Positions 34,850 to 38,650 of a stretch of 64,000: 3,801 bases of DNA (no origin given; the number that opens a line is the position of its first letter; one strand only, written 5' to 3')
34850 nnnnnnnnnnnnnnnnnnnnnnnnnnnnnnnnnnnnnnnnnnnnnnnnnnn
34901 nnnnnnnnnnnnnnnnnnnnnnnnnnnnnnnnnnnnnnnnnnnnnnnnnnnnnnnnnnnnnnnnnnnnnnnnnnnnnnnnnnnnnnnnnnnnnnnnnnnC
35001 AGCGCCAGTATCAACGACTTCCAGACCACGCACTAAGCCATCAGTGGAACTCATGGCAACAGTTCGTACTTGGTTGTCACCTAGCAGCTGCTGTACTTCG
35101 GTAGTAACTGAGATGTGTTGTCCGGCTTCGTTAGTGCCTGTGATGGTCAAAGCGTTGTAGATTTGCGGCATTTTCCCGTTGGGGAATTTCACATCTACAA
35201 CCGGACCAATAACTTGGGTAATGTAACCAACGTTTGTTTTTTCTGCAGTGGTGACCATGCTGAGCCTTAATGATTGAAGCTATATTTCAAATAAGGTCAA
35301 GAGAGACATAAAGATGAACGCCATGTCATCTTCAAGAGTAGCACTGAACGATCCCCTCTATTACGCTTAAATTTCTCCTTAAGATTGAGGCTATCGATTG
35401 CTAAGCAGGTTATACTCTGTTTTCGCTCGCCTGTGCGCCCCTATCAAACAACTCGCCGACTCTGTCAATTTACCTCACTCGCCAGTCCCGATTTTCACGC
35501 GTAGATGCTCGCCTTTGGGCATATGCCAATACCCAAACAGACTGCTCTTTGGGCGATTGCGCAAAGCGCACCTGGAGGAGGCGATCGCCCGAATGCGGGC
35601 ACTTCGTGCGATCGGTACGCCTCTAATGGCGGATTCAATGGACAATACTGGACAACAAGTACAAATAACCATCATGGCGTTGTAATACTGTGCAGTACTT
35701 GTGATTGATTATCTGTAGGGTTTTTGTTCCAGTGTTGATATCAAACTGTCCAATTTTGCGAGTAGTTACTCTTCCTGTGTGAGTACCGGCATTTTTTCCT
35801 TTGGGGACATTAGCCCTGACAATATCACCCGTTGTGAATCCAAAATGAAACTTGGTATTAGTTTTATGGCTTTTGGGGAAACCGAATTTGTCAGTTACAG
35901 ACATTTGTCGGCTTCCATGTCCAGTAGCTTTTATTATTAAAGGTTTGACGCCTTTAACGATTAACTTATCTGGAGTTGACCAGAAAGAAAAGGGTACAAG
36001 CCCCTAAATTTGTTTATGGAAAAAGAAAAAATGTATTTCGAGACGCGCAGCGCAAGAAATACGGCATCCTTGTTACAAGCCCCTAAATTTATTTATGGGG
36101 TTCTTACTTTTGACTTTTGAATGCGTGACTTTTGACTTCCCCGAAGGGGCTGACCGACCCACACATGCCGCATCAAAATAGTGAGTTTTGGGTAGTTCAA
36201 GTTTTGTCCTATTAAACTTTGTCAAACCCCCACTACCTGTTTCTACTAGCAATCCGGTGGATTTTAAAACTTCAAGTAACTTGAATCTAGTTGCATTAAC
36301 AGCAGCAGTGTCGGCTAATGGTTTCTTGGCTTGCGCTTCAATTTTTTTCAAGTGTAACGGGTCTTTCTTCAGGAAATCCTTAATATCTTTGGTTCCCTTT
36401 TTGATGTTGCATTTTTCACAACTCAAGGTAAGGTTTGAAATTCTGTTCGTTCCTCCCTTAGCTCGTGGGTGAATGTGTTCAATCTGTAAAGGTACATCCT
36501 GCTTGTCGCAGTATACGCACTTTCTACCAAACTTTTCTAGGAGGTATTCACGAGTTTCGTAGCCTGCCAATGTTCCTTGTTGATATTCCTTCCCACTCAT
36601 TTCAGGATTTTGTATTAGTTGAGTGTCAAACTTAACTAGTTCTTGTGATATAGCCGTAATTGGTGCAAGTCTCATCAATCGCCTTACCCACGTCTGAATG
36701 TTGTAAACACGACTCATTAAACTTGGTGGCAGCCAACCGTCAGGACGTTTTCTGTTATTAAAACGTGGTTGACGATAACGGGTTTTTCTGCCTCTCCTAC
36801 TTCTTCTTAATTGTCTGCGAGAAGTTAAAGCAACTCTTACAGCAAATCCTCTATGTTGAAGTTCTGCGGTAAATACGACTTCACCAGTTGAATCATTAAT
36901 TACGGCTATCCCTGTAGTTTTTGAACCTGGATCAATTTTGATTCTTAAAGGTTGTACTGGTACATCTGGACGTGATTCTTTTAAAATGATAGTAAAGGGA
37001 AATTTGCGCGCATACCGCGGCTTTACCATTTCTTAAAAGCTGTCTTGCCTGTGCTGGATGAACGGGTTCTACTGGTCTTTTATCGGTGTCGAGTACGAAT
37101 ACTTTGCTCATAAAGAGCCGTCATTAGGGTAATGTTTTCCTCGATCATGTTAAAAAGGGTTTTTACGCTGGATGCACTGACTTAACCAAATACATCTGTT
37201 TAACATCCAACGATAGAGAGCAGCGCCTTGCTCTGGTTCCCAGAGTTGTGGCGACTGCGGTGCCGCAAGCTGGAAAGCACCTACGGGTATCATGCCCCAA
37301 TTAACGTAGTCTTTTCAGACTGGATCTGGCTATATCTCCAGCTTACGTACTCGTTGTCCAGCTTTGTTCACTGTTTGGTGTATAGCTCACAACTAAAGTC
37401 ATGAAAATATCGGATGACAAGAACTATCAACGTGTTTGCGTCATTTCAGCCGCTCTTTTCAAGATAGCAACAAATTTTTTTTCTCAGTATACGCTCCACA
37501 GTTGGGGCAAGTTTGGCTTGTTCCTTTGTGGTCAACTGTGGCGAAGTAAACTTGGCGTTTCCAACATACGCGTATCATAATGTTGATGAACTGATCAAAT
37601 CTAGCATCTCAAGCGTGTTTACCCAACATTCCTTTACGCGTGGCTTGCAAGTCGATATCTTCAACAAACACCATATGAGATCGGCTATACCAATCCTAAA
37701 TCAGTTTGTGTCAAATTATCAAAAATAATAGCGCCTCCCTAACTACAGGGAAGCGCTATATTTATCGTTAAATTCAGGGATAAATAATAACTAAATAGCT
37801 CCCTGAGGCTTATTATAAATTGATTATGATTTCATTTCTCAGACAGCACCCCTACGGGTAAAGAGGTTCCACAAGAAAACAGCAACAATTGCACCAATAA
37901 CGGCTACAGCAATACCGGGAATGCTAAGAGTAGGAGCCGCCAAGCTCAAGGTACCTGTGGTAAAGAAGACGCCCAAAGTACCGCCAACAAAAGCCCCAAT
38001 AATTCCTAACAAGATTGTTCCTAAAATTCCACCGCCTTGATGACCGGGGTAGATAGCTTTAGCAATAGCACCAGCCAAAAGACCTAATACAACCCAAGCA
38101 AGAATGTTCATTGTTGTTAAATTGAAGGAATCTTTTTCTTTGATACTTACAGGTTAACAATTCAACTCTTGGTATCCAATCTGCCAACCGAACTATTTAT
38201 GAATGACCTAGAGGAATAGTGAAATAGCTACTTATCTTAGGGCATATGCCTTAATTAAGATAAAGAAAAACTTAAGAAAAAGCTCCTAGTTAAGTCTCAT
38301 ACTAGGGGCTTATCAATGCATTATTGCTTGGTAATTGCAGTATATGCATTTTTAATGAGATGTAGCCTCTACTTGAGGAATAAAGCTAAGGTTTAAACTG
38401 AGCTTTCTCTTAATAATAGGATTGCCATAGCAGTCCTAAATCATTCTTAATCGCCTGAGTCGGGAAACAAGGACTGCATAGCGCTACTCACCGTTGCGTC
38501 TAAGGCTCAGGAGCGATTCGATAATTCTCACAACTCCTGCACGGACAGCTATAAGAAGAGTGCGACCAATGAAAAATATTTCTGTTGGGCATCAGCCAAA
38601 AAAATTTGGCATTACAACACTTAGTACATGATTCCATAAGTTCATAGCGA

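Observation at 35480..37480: Degraded IscB (OMEGA, Cas9-ancestor) element with candidate omega-RNA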

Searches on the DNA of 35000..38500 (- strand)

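Call 4: search_rna_families(source=window, start=35000, end=38500, threshold=evalue, max_evalue=1, show_alignments=3)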
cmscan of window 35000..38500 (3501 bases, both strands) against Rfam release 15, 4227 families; matches with E-value up to 1: 2.
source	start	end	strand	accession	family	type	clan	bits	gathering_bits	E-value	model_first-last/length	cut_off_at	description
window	37129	37386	-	RF02033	HEARO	Gene;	-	93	83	6.4e-19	1-211/211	no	HNH endonuclease-associated RNA and ORF (HEARO) RNA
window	35131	35174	+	RF00344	snoZ267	Gene; snRNA; snoRNA; CD-box;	-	21.7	43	0.8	1-73/73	no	Small nucleolar RNA Z267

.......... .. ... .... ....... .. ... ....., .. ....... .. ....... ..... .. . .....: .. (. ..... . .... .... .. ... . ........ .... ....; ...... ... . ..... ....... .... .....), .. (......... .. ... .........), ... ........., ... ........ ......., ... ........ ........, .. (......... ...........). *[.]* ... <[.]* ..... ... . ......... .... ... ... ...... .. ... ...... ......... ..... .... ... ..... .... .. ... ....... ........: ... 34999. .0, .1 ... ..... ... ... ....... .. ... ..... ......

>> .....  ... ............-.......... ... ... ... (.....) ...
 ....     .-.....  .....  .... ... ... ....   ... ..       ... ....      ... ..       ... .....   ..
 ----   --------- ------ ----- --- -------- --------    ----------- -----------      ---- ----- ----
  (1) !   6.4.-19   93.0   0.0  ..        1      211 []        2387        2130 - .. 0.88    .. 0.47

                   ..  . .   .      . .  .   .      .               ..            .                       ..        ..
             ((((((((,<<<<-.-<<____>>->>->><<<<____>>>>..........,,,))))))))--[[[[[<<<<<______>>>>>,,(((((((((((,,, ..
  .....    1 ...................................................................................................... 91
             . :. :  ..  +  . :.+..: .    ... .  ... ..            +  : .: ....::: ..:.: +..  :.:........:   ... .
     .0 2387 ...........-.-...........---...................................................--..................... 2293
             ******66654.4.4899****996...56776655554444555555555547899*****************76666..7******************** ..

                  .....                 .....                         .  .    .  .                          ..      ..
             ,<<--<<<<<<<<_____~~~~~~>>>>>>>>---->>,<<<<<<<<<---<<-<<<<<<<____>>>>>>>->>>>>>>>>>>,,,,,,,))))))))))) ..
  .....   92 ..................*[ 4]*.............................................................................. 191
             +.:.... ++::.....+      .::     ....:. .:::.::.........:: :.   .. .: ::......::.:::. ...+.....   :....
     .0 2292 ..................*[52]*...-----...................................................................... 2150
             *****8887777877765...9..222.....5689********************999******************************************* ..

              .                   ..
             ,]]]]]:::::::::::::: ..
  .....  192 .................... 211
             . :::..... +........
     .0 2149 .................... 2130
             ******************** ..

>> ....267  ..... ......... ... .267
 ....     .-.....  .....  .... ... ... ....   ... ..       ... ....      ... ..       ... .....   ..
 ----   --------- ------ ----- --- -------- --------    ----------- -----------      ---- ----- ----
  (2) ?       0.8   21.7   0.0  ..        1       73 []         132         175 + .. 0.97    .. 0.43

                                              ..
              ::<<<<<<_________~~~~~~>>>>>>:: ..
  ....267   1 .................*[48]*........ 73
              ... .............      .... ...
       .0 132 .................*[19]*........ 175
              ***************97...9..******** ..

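Call 19: search_dna_similar(query=window:35982-36150:-, collection=plasmids, mode=distant, max_evalue=0.01, max_rows=20)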
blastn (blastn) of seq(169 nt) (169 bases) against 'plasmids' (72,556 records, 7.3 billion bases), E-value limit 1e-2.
Records with a match: 16; places in all: 23; records where one place covers at least 80% of the query: 0.
Best place of each record, by identity: >=99% 1; 90-95% 2; 80-90% 5; 60-80% 8.
By first word of the organism name: Nostoc 10; Brasilonema 2; Anabaena 2; Fischerella 1; Calothrix 1.
By predicted mobility (MOB-suite, as given by PLSDB): non-mobilizable 8; conjugative 5; mobilizable 3.
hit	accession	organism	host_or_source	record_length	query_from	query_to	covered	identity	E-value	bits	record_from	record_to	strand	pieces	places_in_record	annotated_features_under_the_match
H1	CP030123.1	Brasilonema octagenarum UFV-E1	Eucalyptus grandis,mixed culture,leaves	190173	39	167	76%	74.6%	2e-11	75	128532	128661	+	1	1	hypothetical protein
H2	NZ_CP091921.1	Nostoc sp. UHCC 0870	cell culture,Brackish water, ...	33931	48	159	66%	78.3%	8e-17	94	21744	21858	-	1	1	none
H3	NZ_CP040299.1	Nostoc sp. TCL26-01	Leiosporoceros dussii,pure culture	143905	29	136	64%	73.0%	5e-7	62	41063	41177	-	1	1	dnaB: replicative DNA helicase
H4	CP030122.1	Brasilonema octagenarum UFV-E1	Eucalyptus grandis,mixed culture,leaves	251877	2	93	54%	81.5%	1e-14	87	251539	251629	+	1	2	none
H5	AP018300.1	Fischerella sp. NIES-4106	-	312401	90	163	44%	79.5%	2e-6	59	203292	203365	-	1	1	none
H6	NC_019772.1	Anabaena cylindrica PCC 7122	water, most likely pond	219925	53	125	43%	78.1%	5e-7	61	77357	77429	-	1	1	none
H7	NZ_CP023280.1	Nostoc sp. CENA543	cell culture,Brazilian saline-alkaline ...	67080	69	128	36%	86.7%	8e-11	73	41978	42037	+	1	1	none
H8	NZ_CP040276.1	Nostoc sp. C052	Blasia pusilla,pure culture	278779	12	74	37%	79.4%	3e-3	49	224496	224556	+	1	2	hypothetical protein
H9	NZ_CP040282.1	Nostoc sp. C057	Phaeoceros,pure culture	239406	12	74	37%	79.4%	3e-3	49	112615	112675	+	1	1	hypothetical protein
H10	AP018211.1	Calothrix brevissima NIES-22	-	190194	69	129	36%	80.3%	6e-6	57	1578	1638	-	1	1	none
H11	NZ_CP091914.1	Nostoc sp. UHCC 0870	cell culture,Brackish water, ...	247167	119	169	30%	92.2%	3e-9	68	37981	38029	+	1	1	none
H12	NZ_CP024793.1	Nostoc flagelliforme CCNUN1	cell culture,desert soil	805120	69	129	36%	77.0%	3e-3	48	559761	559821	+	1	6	none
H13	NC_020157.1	Anabaena cylindrica PCC 7122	water, most likely pond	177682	2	45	26%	86.4%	1e-3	50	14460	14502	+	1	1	none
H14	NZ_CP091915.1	Nostoc sp. UHCC 0870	cell culture,Brackish water, ...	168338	120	160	24%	90.2%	6e-6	57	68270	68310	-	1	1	none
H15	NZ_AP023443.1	Nostoc sp. MS1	-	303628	118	156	23%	89.7%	7e-5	54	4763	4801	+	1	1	none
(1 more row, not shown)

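Call 20: search_dna_similar(query=window:35560-37440:-, collection=plasmids, mode=distant, max_rows=25)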
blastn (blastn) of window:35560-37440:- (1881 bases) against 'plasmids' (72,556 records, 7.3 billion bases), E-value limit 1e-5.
Records with a match: 32; places in all: 37; records where one place covers at least 80% of the query: 0.
Best place of each record, by identity: 90-95% 1; 80-90% 2; 60-80% 29.
By first word of the organism name: Nostoc 13; Trichormus 4; Anabaena 2; Calothrix 2; Tolypothrix 2; Brasilonema 2; Halotia 1; Oscillatoria 1; Chroococcidiopsis 1; Microchaete 1; and 3 more.
By predicted mobility (MOB-suite, as given by PLSDB): non-mobilizable 15; conjugative 13; mobilizable 4.
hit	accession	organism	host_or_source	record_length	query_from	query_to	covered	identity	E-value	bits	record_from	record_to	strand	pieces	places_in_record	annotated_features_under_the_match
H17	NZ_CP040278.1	Nostoc sp. C052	Blasia pusilla,pure culture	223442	237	1290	56%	67.8%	6e-95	357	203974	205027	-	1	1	iscB: RNA-guided endonuclease IscB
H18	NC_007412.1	Trichormus variabilis ATCC 29413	-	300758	272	1285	54%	69.5%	3e-112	414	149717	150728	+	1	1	iscB: RNA-guided endonuclease IscB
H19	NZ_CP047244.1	Trichormus variabilis 0441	cell culture,thermal spring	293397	272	1285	54%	69.5%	3e-112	414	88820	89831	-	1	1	iscB: RNA-guided endonuclease IscB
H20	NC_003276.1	Nostoc sp. PCC 7120 = FACHB-418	-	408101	237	1261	54%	67.7%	3e-92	348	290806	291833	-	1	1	iscB: RNA-guided endonuclease IscB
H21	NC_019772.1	Anabaena cylindrica PCC 7122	water, most likely pond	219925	289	1285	53%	69.3%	1e-109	405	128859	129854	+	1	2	iscB: RNA-guided endonuclease IscB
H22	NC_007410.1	Trichormus variabilis ATCC 29413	-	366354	237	1235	53%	67.7%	3e-87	332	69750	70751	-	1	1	iscB: RNA-guided endonuclease IscB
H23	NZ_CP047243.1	Trichormus variabilis 0441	cell culture,thermal spring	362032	237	1235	53%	67.7%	3e-87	332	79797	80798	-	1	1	iscB: RNA-guided endonuclease IscB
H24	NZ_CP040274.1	Nostoc sp. C052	Blasia pusilla,pure culture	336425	335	1284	51%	68.3%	2e-89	339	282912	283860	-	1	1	iscB: RNA-guided endonuclease IscB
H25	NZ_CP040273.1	Nostoc sp. C052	Blasia pusilla,pure culture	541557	335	1230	48%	68.7%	6e-89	336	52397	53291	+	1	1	none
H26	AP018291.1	Calothrix sp. NIES-4105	-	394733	335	1229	48%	68.6%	3e-86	327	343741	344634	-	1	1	HNH endonuclease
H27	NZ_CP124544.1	Halotia branconii CENA392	Monoisolate,Whale bone on the ...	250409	223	1013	42%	63.9%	6e-19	104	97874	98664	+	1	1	iscB: RNA-guided endonuclease IscB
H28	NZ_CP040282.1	Nostoc sp. C057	Phaeoceros,pure culture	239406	55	1152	28%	69.6%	4e-28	200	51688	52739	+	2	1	iscB: RNA-guided endonuclease IscB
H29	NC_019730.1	Oscillatoria nigro-viridis PCC 7112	-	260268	55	1013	26%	68.2%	2e-18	176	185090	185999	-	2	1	iscB: RNA-guided endonuclease IscB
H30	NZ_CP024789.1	Nostoc flagelliforme CCNUN1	cell culture,desert soil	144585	651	1151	27%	65.2%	2e-13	87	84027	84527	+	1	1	iscB: RNA-guided endonuclease IscB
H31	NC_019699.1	Chroococcidiopsis thermalis PCC 7203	-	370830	655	1034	20%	70.3%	8e-37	164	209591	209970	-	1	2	iscB: RNA-guided endonuclease IscB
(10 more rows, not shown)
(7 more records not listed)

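Call 33: search_dna_similar(query=window:37216-37270:-, collection=plasmids, mode=distant, max_evalue=10, max_rows=25)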
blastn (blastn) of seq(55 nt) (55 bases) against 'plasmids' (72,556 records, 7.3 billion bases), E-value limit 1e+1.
Records with a match: 7; places in all: 7; records where one place covers at least 80% of the query: 1.
Best place of each record, by identity: >=99% 2; 90-95% 1; 80-90% 4.
By first word of the organism name: Rhizobium 2; Fischerella 1; Nostoc 1; Janthinobacterium 1; Mycolicibacterium 1; Jannaschia 1.
By predicted mobility (MOB-suite, as given by PLSDB): non-mobilizable 5; conjugative 1; mobilizable 1.
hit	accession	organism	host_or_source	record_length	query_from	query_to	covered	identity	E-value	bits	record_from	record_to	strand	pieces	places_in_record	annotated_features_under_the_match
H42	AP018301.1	Fischerella sp. NIES-4106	-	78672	11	55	82%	82.2%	2e-3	46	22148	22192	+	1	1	hypothetical protein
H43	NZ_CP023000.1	Rhizobium sp. 11515TR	Cell culture,agricultural soil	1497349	15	44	55%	87.5%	1e+0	38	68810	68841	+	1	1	record has no annotation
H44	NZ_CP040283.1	Nostoc sp. C057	Phaeoceros,pure culture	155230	24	53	55%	86.7%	1e+0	37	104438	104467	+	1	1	none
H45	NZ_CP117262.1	Rhizobium tumorigenes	Rubus sp.,pure bacterial culture,Aerial ...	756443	24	52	53%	86.2%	4e+0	36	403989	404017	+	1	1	carbohydrate-binding protein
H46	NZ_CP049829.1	Janthinobacterium lividum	single organism,water pond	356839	30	53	44%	91.7%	4e+0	36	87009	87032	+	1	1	hypothetical protein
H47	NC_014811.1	Mycolicibacterium gilvum Spyr1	creosote contaminated soil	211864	3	21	35%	100.0%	4e+0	36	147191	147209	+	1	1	DUF6431 domain-containing protein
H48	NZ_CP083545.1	Jannaschia sp. W003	-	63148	32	50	35%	100.0%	4e+0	36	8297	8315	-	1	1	VPLPA-CTERM sorting domain-containing protein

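Call 53: get_annotated_region(hit=H2, flank=300)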
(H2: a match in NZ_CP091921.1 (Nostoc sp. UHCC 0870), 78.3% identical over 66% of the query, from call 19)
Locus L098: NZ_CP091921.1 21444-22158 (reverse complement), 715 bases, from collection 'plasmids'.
description: Nostoc sp. UHCC 0870 plasmid unnamed8, complete sequence
organism: Nostoc sp. UHCC 0870 (NCBI taxid 2914041)
taxonomy: Bacteria; Cyanobacteriota; Cyanophyceae; Nostocales; Nostocaceae; Nostoc; Nostoc sp. UHCC 0870
host: -; source: cell culture,Brackish water, Varlaxudden, Baltic Sea; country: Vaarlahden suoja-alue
typing (MOB-suite, as given by PLSDB): non-mobilizable; replicon rep_cluster_1642
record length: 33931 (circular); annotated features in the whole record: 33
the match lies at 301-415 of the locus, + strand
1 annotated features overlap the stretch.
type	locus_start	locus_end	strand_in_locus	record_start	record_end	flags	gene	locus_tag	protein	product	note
CDS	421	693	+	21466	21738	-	-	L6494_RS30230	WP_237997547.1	hypothetical protein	-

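Call 54: get_annotated_region(hit=H1, flank=300)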
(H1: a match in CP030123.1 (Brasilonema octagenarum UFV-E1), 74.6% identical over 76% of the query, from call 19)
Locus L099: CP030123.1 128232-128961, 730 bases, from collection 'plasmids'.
description: Brasilonema octagenarum UFV-E1 plasmid pBOCT2, complete sequence
organism: Brasilonema octagenarum UFV-E1 (NCBI taxid 417106)
taxonomy: Bacteria; Cyanobacteriota; Cyanophyceae; Nostocales; Scytonemataceae; Brasilonema; Brasilonema octagenarum; Brasilonema octagenarum UFV-E1
host: -; source: Eucalyptus grandis,mixed culture,leaves; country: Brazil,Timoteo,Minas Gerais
typing (MOB-suite, as given by PLSDB): non-mobilizable; mating-pair formation MPF_T
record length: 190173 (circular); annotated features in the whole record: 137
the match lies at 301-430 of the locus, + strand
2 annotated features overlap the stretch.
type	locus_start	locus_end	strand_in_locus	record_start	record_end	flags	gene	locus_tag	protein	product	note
CDS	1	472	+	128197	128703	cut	-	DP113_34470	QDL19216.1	hypothetical protein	-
CDS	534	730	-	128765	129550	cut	-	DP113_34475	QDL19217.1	DNA-binding response regulator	-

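Call 55: get_annotated_region(hit=H4, flank=300)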
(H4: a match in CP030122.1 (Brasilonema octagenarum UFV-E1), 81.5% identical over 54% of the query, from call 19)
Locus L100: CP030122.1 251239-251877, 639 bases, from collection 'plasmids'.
description: Brasilonema octagenarum UFV-E1 plasmid pBOCT1, complete sequence
organism: Brasilonema octagenarum UFV-E1 (NCBI taxid 417106)
taxonomy: Bacteria; Cyanobacteriota; Cyanophyceae; Nostocales; Scytonemataceae; Brasilonema; Brasilonema octagenarum; Brasilonema octagenarum UFV-E1
host: -; source: Eucalyptus grandis,mixed culture,leaves; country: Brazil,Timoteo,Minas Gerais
typing (MOB-suite, as given by PLSDB): non-mobilizable; mating-pair formation MPF_T
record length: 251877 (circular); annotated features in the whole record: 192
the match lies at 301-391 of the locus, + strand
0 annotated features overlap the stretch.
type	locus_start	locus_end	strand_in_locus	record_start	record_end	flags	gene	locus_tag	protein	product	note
